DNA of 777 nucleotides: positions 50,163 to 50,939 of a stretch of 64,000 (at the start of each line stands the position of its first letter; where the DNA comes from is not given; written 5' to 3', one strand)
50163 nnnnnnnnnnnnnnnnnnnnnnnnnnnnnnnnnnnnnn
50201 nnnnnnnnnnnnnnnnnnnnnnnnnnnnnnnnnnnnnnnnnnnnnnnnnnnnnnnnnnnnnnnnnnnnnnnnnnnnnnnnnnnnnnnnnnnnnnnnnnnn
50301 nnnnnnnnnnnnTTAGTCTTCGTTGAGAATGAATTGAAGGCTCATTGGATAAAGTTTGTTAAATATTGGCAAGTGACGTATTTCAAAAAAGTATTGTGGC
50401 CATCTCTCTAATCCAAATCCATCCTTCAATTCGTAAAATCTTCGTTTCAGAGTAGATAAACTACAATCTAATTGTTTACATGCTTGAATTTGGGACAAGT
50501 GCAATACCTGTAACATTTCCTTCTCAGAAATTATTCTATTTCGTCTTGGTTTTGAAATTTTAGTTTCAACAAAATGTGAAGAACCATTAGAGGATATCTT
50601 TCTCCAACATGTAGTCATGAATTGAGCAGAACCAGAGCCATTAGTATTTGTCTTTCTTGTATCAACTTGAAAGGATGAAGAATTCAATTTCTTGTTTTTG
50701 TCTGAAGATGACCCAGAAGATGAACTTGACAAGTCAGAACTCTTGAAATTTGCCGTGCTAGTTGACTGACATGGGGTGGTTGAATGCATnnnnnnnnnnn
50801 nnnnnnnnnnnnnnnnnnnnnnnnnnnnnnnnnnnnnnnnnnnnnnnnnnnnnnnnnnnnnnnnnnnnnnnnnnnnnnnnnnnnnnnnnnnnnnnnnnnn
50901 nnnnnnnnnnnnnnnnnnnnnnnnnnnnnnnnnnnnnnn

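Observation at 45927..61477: Local expansion of small RWP-RK-like transcription-factor genes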

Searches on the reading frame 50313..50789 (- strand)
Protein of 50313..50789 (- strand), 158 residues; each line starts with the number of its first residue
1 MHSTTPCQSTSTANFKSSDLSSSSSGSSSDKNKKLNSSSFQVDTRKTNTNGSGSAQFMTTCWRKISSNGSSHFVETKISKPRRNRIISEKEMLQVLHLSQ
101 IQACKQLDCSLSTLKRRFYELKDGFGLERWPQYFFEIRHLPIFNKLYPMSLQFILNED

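Call 3: search_protein_families(library=pfam, max_evalue=10, proteins=[window:50313-50789:-])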
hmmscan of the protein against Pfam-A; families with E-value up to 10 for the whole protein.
window:50313-50789:- (158 aa): 2 families
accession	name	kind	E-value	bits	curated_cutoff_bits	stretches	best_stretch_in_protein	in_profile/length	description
PF02042.20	RWP-RK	-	1.5e-06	28.4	29.3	1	89-132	4-43/49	RWP-RK domain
PF17054.10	JUPITER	-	3.1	7.7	27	1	8-60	135-188/359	Microtubule-Associated protein Jupiter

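Call 31: predict_structure(alignment_id=A2)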
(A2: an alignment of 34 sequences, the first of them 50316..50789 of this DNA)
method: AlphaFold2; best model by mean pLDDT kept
length: 158 residues; sequences in the alignment: 34
mean_pLDDT: 72.2   pTM: 0.48
mean pLDDT of the five models: 72.2, 70.5, 69.3, 69.3, 68.5
residues with pLDDT >= 90: 47; 70-90: 32; 50-70: 60; < 50: 19
segments of 3 or more residues with pLDDT < 50: 36-41
pLDDT, mean of each block of 10 residues (from residue 1): 56 58 52 51 53 58 67 68 88 94 96 97 93 88 71 65
secondary structure, 60 per line:
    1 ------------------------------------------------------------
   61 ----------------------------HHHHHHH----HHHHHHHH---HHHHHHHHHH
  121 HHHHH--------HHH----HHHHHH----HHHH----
elements in order: H89-95 H100-107 H111-125 H141-146 H151-154

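Call 34: fold_search(model_id=the predicted structure, library=pdb)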
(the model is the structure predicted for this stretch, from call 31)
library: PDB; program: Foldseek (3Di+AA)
matches with E <= 10: 708; with E <= 0.001: 0
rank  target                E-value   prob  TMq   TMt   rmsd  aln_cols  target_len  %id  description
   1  4hob_B                1.3e-01  0.92  0.23  0.47   4.2        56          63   20  The crystal structure of the Zalpha domain from Cyprinid Herpes virus 3 (released 2013-09-11)
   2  4wcg_A                1.8e-01  0.90  0.23  0.49   3.8        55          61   20  The binding mode of Cyprinid Herpesvirus3 ORF112-Zalpha to Z-DNA (released 2015-11-18)
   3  2p5v_C                2.6e-01  0.63  0.23  0.24   6.0        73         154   19  Crystal Structure of Transcriptional Regulator NMB0573 from Neisseria Meningitidis (released 2007-04-03)
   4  1zlj_D                3.0e-01  0.95  0.24  0.52   2.5        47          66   23  Crystal Structure of the Mycobacterium tuberculosis Hypoxic Response Regulator DosR C-terminal Domain (released 2006-01-31)
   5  4hob_C                3.0e-01  0.84  0.23  0.46   3.9        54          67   20  The crystal structure of the Zalpha domain from Cyprinid Herpes virus 3 (released 2013-09-11)
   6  4hob_A                3.0e-01  0.80  0.23  0.48   4.1        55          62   20  The crystal structure of the Zalpha domain from Cyprinid Herpes virus 3 (released 2013-09-11)
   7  2efo                  3.6e-01  0.75  0.23  0.24   3.3        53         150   17  Crystal structure of Tyr77 to Ala of ST1022 from Sulfolobus tokodaii 7 (released 2008-02-26)
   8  1je8_A                3.8e-01  0.95  0.23  0.52   1.6        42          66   19  Two-Component response regulator NarL/DNA Complex: DNA Bending Found in a High Affinity Site (released 2002-09-27)
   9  2p6t_F                3.8e-01  0.54  0.23  0.24   6.2        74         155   19  CRYSTAL STRUCTURE OF TRANSCRIPTIONAL REGULATOR NMB0573 and L-LEUCINE COMPLEX FROM NEISSERIA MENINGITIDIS (released 2007-04-03)
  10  3tgn_A                4.1e-01  0.51  0.27  0.30  10.4        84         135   17  Crystal Structure of the zinc-dependent MarR Family Transcriptional Regulator AdcR in the Zn(II)-bound State (released 2011-11-30)
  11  2p6t_B                4.1e-01  0.47  0.23  0.23   6.5        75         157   20  CRYSTAL STRUCTURE OF TRANSCRIPTIONAL REGULATOR NMB0573 and L-LEUCINE COMPLEX FROM NEISSERIA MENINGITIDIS (released 2007-04-03)
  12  6kju_B                4.6e-01  0.82  0.31  0.23   6.0        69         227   19  Huge conformation shift of Vibrio cholerae VqmA dimer in the absence of target DNA provides insight into DNA-binding m (released 2019-11-13)
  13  1zlj_B                4.6e-01  0.75  0.24  0.50  11.6        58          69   21  Crystal Structure of the Mycobacterium tuberculosis Hypoxic Response Regulator DosR C-terminal Domain (released 2006-01-31)
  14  4o5v                  4.9e-01  0.80  0.25  0.19   3.3        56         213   14  Crystal structure of T. acidophilum IdeR (released 2014-11-05)
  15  2pmh                  4.9e-01  0.47  0.23  0.24   6.2        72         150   17  Crystal structure of Thr132Ala of ST1022 from Sulfolobus tokodaii (released 2008-04-22)
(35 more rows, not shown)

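Call 53: search_protein_families(library=pfam, alignment_id=A2, max_evalue=0.001)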
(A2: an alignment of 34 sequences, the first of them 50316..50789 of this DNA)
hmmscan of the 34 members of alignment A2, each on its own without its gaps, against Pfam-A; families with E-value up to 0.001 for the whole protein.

A. member 1, window:50316-50789:- (158 aa): 1 family
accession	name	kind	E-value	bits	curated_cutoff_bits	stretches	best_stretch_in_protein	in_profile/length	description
PF02042.20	RWP-RK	-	1.5e-06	28.4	29.3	1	89-132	4-43/49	RWP-RK domain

B. families by the number of members that match (of 34 scanned): 5 families
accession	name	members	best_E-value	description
PF02042.20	RWP-RK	32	5.9e-12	RWP-RK domain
PF20432.4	Xre-like-HTH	4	0.0001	Antitoxin Xre-like helix-turn-helix domain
PF02954.25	HTH_8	3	0.00032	Bacterial regulatory protein, Fis family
PF05225.22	HTH_psq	1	0.0004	helix-turn-helix, Psq domain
PF08280.17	HTH_Mga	1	0.00046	M protein trans-acting positive regulator (MGA) HTH domain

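Call 63: search_protein_representatives(alignment_id=A2)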
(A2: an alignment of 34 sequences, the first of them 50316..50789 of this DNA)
Query: 34 sequences, 157 profile positions. Proteins with E-value up to 0.001 (for the whole library): 553; up to 1e-10: 244; up to 1e-30: 35. The best 150 are listed.
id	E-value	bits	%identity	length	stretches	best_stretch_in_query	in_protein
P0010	7.3e-44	165.7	-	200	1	21-151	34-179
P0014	1.0e-42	162.0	-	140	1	25-146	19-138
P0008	1.0e-42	162.0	-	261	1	21-151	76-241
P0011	4.5e-42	159.9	-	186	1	21-144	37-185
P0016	1.3e-41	158.5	-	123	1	28-145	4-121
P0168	2.9e-41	157.3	-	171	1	21-140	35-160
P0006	4.2e-41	156.8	-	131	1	21-124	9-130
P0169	5.6e-41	156.4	-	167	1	21-125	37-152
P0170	9.0e-41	155.7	-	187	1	21-155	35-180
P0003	2.1e-39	151.2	-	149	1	21-125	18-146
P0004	2.1e-39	151.2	-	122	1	10-119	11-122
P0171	2.5e-38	147.7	-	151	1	21-122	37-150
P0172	4.2e-38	147.0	-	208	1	7-147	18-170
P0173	8.6e-38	146.0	-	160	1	13-126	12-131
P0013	2.0e-37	144.8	-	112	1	54-153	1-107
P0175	6.4e-36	139.9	-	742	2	21-128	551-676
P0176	1.8e-35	138.5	-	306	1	8-124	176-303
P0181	6.4e-34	133.4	-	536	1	12-142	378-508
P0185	6.4e-33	130.2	-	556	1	21-125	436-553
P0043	4.5e-26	107.9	-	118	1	23-144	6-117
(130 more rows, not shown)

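Call 64: list_cluster_members(proteins=[P0168, P0169, P0170, P0171, P0172, P0173, P0175, P0176, P0181, P0185])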
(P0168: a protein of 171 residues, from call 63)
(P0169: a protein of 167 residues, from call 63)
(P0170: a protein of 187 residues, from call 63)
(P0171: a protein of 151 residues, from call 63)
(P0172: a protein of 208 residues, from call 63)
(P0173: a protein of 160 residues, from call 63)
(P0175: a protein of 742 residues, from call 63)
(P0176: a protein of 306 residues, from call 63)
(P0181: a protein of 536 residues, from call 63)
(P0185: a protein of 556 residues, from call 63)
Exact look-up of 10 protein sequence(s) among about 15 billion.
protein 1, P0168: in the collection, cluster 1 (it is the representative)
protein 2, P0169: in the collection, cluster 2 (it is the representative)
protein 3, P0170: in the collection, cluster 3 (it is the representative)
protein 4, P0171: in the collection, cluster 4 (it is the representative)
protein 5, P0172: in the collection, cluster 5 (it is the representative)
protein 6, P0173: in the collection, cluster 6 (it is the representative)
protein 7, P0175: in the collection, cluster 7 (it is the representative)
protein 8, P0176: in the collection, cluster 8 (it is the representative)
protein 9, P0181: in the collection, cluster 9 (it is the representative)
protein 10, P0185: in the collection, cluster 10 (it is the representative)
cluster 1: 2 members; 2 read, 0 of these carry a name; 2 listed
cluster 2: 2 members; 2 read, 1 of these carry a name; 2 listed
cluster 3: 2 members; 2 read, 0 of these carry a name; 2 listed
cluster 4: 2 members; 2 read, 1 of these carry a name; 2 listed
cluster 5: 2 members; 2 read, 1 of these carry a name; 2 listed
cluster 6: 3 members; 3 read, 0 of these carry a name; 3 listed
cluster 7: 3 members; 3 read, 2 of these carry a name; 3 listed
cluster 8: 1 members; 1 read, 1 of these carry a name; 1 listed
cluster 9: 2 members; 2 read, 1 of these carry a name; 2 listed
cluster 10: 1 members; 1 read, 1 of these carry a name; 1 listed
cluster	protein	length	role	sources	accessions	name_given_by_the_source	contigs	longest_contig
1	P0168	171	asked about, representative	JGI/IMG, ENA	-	-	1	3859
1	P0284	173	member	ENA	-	-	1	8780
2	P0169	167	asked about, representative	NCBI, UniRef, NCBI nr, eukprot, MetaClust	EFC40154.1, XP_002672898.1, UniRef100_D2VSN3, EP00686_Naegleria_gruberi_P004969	predicted protein [Naegleria gruberi] | Predicted protein n=1 Tax=Naegleria gruberi TaxID=5762 RepID=D2VSN3_NAEGR | uncharacterized protein NAEGRDRAFT_72001 [Naegleria gruberi]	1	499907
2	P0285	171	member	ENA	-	-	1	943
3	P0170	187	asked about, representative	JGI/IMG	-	-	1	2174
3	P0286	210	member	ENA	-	-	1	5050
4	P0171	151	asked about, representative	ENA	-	-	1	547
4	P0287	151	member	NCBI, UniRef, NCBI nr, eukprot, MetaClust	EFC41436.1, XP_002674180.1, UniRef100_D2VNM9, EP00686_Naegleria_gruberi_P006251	predicted protein [Naegleria gruberi] | Predicted protein n=1 Tax=Naegleria gruberi TaxID=5762 RepID=D2VNM9_NAEGR | uncharacterized protein NAEGRDRAFT_70555 [Naegleria gruberi]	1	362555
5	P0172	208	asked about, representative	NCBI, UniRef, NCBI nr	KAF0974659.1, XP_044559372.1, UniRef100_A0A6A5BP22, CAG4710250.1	hypothetical protein FDP41_006133 [Naegleria fowleri] | Uncharacterized protein n=1 Tax=Naegleria fowleri TaxID=5763 RepID=A0A6A5BP22_NAEFO | uncharacterized protein FDP41_006133 [Naegleria fowleri]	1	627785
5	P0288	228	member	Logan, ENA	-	-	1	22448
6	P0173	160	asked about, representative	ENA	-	-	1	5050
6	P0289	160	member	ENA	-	-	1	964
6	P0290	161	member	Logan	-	-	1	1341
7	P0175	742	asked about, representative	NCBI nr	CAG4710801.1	unnamed protein product [Naegleria fowleri]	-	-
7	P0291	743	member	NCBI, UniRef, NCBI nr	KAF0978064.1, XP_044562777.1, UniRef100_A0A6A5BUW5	hypothetical protein FDP41_002579 [Naegleria fowleri] | Uncharacterized protein n=1 Tax=Naegleria fowleri TaxID=5763 RepID=A0A6A5BUW5_NAEFO | uncharacterized protein FDP41_002579 [Naegleria fowleri]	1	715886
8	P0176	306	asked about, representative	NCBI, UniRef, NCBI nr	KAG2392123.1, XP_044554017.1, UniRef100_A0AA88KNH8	hypothetical protein C9374_012375 [Naegleria lovaniensis] | RWP-RK domain-containing protein n=1 Tax=Naegleria lovaniensis TaxID=51637 ... | uncharacterized protein C9374_012375 [Naegleria lovaniensis]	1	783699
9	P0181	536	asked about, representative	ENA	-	-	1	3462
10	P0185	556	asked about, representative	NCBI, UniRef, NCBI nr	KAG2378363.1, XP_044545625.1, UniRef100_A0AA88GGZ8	hypothetical protein C9374_008506 [Naegleria lovaniensis] | RWP-RK domain-containing protein n=1 Tax=Naegleria lovaniensis TaxID=51637 ... | uncharacterized protein C9374_008506 [Naegleria lovaniensis]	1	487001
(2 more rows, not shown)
